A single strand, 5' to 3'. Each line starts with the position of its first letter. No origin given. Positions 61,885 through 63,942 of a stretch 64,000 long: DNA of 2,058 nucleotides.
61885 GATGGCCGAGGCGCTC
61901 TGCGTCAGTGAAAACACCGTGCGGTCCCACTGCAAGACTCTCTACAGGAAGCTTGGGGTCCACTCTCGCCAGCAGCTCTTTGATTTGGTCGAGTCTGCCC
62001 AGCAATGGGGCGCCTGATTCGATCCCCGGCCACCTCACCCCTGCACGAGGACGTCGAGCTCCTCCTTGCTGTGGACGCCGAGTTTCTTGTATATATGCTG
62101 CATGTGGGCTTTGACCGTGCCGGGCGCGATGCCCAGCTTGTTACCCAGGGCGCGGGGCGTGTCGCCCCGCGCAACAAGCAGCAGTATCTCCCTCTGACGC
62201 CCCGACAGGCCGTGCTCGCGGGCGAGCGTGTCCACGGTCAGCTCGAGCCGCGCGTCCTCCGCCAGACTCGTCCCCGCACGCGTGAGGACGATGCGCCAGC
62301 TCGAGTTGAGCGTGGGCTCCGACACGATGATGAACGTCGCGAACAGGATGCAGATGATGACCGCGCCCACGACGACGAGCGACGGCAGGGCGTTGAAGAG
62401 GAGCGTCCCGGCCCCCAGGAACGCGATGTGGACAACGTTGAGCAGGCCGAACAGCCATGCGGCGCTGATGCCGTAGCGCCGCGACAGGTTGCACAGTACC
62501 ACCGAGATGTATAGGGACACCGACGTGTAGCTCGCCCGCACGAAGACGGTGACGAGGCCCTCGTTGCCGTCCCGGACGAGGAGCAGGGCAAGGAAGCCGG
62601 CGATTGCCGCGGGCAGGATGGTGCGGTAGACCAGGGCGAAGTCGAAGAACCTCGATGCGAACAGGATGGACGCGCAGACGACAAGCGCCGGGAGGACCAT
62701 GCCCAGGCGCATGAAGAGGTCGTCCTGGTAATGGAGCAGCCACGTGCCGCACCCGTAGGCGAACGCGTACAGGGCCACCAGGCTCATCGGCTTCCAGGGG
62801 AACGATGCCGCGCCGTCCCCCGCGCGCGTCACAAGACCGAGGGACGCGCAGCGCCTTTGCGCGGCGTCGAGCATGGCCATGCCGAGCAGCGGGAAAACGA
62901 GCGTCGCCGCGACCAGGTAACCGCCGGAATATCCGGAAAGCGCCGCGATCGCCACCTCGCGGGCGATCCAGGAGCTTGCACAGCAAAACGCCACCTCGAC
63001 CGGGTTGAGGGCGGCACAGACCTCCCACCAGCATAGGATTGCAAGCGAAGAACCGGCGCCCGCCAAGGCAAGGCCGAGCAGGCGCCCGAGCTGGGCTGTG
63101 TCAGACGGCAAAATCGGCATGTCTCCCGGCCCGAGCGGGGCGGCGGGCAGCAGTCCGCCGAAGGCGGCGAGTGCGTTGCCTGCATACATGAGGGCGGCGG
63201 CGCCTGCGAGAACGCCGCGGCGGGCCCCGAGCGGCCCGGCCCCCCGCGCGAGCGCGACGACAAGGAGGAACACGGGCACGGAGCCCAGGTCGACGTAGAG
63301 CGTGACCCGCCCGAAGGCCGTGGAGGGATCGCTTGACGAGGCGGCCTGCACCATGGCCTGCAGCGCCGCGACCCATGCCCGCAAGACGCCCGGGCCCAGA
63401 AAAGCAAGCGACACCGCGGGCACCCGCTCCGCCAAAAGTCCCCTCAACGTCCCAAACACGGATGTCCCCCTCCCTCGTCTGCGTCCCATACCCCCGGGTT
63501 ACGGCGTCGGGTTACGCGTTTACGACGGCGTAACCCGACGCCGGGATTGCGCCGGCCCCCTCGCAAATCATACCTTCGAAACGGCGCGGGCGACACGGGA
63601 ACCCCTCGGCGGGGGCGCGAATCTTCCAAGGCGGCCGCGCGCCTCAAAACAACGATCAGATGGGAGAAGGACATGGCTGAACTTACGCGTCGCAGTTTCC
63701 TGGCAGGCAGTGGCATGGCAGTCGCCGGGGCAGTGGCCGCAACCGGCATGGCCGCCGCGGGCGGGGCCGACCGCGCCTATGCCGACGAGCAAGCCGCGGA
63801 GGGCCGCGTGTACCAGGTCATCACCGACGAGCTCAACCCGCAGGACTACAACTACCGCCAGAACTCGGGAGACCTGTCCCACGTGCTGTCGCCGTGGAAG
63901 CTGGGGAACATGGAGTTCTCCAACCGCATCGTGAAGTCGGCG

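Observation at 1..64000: Archipelago of membrane-LuxR sensor / Tat-exported flavoenzyme modules: 8 regulators and 10 reductases in one window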

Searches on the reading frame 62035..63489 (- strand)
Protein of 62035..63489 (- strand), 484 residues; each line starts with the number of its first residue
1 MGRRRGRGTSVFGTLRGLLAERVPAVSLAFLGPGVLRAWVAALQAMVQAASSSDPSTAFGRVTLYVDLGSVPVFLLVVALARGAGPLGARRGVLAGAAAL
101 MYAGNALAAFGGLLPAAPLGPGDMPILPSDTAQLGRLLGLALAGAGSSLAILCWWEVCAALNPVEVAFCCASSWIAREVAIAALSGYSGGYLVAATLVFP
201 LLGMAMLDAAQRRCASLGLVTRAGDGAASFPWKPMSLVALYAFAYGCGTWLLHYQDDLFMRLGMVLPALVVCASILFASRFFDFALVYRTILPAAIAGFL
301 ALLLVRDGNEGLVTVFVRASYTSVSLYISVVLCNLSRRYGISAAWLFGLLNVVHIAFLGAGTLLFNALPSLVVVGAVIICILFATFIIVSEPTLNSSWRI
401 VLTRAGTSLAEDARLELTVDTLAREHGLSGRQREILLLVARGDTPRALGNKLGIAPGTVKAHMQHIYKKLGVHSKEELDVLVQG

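Call 3: search_protein_families(library=pfam, proteins=[window:62035-63489:-], max_evalue=0.01)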
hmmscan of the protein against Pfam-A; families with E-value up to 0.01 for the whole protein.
window:62035-63489:- (484 aa): 1 family
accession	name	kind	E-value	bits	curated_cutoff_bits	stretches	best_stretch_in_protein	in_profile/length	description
PF00196.25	GerE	-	5.5e-13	48.8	23.5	1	428-478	3-53/57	Bacterial regulatory proteins, luxR family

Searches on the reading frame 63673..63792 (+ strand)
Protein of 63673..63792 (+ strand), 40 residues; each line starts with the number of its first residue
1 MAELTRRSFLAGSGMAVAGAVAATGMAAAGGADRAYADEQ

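Call 74: search_protein_families(library=pfam, proteins=[window:63673-63792:+], max_evalue=10)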
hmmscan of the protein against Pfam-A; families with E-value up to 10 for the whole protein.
seq(40 aa): 2 families
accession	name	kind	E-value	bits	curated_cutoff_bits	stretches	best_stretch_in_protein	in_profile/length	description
PF25259.1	DUF7860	-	0.13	13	27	1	2-30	9-38/75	Family of unknown function (DUF7860)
PF10518.14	TAT_signal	-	0.2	12.1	22.7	0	3-23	1-21/21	TAT (twin-arginine translocation) pathway signal sequence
